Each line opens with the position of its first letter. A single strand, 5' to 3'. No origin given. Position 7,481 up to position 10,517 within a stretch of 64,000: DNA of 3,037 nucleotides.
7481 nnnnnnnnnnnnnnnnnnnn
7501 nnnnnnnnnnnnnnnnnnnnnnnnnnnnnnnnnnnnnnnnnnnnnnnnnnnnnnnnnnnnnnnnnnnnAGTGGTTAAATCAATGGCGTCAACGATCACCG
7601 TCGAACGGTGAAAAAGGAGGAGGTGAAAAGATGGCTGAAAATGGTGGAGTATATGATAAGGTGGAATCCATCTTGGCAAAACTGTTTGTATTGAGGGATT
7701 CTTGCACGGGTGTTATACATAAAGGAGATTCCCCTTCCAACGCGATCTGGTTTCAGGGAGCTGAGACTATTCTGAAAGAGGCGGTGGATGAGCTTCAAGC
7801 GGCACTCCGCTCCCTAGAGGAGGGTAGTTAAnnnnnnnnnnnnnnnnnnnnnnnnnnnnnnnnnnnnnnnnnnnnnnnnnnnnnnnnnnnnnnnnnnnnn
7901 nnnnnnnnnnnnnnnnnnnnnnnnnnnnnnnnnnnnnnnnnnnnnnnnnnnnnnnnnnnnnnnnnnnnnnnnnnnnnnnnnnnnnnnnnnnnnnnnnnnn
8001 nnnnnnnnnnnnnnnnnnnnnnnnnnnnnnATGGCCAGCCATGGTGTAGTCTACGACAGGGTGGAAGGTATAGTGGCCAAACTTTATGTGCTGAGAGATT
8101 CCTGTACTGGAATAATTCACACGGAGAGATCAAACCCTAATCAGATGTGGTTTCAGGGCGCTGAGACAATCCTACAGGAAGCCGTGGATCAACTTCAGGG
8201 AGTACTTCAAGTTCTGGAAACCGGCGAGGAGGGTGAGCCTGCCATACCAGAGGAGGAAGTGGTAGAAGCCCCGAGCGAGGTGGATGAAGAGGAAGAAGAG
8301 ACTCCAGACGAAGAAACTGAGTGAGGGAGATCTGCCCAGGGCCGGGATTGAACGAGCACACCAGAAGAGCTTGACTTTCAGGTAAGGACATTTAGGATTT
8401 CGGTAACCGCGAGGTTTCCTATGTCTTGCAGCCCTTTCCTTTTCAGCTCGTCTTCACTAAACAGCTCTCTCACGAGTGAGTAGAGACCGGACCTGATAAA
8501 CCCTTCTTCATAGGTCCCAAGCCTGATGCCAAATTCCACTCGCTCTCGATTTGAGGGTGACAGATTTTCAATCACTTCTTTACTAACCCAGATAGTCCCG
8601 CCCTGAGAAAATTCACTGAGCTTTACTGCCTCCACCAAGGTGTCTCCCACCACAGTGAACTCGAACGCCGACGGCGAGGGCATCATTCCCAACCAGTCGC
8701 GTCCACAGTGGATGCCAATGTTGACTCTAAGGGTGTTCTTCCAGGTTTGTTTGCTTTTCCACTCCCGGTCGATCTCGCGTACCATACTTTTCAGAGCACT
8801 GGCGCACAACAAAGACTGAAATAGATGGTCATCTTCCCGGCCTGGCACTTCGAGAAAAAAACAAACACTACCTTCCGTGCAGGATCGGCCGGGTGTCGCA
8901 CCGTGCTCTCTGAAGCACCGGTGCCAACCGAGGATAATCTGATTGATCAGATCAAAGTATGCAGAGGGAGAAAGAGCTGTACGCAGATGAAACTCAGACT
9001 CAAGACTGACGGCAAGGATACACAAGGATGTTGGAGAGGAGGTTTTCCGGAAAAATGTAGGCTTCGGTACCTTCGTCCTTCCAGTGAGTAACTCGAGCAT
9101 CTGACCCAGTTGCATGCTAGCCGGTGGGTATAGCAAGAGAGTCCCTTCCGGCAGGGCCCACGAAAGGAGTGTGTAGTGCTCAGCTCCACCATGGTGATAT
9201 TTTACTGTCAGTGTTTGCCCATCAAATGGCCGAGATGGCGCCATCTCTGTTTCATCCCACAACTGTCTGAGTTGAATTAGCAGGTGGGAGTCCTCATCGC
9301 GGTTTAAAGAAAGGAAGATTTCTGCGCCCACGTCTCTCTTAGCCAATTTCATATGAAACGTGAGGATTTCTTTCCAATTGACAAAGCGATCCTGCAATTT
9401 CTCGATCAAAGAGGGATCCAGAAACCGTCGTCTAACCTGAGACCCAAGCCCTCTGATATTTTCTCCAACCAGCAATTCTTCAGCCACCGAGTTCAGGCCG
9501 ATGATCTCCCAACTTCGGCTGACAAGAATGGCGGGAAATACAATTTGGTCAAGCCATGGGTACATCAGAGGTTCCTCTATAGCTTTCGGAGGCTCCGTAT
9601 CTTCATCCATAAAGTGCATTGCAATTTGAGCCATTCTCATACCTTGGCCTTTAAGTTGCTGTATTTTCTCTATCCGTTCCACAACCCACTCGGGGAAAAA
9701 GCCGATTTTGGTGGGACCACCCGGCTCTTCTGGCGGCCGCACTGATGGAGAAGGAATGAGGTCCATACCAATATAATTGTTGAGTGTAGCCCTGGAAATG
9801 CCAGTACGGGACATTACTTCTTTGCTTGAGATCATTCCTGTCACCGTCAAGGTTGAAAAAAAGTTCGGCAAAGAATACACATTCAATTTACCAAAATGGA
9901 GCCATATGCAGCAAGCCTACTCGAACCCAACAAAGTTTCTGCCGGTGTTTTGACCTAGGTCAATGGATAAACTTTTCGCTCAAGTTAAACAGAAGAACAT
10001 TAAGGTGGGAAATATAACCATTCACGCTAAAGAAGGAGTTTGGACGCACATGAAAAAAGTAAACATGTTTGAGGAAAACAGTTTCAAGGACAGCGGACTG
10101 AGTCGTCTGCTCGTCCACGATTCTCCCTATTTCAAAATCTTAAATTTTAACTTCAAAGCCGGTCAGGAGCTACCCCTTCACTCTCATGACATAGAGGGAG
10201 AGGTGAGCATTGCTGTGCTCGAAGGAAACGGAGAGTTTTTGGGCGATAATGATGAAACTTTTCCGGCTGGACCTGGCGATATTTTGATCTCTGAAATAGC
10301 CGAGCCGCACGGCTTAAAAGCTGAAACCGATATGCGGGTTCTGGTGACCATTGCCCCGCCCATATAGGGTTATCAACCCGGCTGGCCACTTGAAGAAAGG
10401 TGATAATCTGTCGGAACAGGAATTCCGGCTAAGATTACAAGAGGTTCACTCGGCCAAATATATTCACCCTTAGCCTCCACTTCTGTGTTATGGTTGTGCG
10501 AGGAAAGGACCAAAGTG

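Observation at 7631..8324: Tandem triplication of a novel 66-aa protein family, translationally coupled, downstream of a HisKA-only protein and a stand-alone receiver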

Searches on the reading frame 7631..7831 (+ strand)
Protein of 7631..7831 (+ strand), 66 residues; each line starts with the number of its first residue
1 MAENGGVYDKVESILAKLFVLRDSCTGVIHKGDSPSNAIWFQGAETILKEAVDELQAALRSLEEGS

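Call 3: search_protein_families(library=pfam, proteins=[window:7631-7831:+], max_evalue=0.1)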
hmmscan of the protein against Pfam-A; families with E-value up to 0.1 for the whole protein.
window:7631-7831:+ (66 aa): 0 families

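Call 14: search_protein_families(library=ncbifam, proteins=[window:7631-7831:+], max_evalue=0.1)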
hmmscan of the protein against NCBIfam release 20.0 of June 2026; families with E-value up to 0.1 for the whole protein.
window:7631-7831:+ (66 aa): 0 families

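Call 57: search_protein_families(library=padloc, proteins=[window:7631-7831:+], max_evalue=0.01)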
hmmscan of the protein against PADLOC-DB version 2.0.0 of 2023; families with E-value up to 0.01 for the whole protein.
window:7631-7831:+ (66 aa): 0 families

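Call 58: search_protein_families(library=phrogs, proteins=[window:7631-7831:+], max_evalue=0.01)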
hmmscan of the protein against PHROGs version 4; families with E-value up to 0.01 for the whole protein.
window:7631-7831:+ (66 aa): 0 families

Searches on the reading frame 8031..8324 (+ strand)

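Call 3: search_protein_families(library=pfam, proteins=[window:8031-8324:+], max_evalue=0.1)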
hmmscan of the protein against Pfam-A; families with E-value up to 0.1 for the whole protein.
window:8031-8324:+ (97 aa): 2 families
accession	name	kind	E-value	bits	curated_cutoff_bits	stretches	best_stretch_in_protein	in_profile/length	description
PF00223.24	PsaA_PsaB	-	0.022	13.4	23.3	1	25-76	144-196/711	Photosystem I psaA/psaB protein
PF08153.17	NGP1NT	-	0.06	13.9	27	1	26-58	26-55/131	NGP1NT (NUC091) domain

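Call 14: search_protein_families(library=ncbifam, proteins=[window:8031-8324:+], max_evalue=0.1)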
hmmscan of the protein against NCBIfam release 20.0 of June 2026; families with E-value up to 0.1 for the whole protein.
window:8031-8324:+ (97 aa): 0 families

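Call 57: search_protein_families(library=padloc, proteins=[window:8031-8324:+], max_evalue=0.01)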
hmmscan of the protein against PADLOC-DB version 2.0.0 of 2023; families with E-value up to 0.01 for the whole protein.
window:8031-8324:+ (97 aa): 0 families

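Call 58: search_protein_families(library=phrogs, proteins=[window:8031-8324:+], max_evalue=0.01)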
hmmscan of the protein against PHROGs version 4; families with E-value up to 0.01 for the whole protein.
window:8031-8324:+ (97 aa): 1 family
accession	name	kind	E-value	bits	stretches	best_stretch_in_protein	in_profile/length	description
phrog_23231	-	unknown function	0.003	18.5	1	27-96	44-113/159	-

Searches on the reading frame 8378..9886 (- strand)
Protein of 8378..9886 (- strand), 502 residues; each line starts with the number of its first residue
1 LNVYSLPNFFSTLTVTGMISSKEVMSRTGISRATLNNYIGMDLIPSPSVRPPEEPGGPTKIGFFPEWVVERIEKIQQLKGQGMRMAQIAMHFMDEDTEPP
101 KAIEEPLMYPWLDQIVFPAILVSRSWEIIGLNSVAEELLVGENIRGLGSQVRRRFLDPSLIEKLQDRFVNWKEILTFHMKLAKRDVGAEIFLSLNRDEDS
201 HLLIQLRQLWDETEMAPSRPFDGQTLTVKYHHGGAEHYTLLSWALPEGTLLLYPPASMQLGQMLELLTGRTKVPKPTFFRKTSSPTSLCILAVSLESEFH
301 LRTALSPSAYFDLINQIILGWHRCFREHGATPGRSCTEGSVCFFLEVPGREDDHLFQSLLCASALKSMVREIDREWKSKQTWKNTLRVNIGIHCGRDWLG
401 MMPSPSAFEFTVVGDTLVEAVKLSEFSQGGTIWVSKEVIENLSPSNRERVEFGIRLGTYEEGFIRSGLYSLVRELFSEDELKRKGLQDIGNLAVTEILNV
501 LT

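Call 3: search_protein_families(library=pfam, proteins=[window:8378-9886:-], max_evalue=0.1)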
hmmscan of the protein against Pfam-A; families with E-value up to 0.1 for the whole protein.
window:8378-9886:- (502 aa): 4 families
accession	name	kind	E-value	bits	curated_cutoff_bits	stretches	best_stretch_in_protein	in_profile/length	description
PF00211.25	Guanylate_cyc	-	2e-05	24.7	21.9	1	290-447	11-157/183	Adenylate and Guanylate cyclase catalytic domain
PF17765.7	MLTR_LBD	-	0.0024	18.4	26.3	1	112-175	9-71/168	MmyB-like transcription regulator ligand binding domain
PF13411.12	MerR_1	-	0.0035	17.9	21.6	1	20-90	2-64/69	MerR HTH family regulatory protein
PF13171.11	DUF4004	-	0.0061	17.4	27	1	18-98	2-80/197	Protein of unknown function (DUF4004)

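Call 14: search_protein_families(library=ncbifam, proteins=[window:8378-9886:-], max_evalue=0.1)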
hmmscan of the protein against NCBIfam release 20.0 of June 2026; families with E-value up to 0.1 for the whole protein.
window:8378-9886:- (502 aa): 0 families

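Call 57: search_protein_families(library=padloc, proteins=[window:8378-9886:-], max_evalue=0.01)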
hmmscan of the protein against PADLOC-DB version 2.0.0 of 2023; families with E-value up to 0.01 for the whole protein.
window:8378-9886:- (502 aa): 4 families
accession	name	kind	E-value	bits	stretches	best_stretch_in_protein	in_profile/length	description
PDLC02367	PycC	-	3.2e-05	21.5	1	358-446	109-196/226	-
PDLC00734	PycC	-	0.0026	14.9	1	381-447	278-349/374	Pycsar cyclase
PDLC00765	PycC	-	0.0041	14.2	1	357-445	331-415/477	Pycsar cyclase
PDLC04133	mad1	-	0.0045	15.2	0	18-45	5-32/60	mads_1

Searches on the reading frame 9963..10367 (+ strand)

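Call 3: search_protein_families(library=pfam, proteins=[window:9963-10367:+], max_evalue=0.1)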
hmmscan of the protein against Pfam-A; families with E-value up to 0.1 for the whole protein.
window:9963-10367:+ (134 aa): 6 families
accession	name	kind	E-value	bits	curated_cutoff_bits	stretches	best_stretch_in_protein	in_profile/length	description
PF07883.17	Cupin_2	-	5.3e-08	32.9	27.2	1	62-128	3-68/70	Cupin domain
PF02311.25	AraC_binding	-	0.00012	22.2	21.1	1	68-124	14-67/135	AraC-like ligand binding domain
PF06339.18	Ectoine_synth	-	0.00038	21.1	27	1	52-134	30-111/127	Ectoine synthase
PF02041.22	Auxin_BP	-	0.011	15.9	21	1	40-110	22-96/167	Auxin binding protein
PF12973.13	Cupin_7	-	0.076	13.3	27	0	61-103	37-74/105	ChrR Cupin-like domain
PF07847.18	PCO_ADO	-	0.077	12.9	27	1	21-75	13-62/201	PCO_ADO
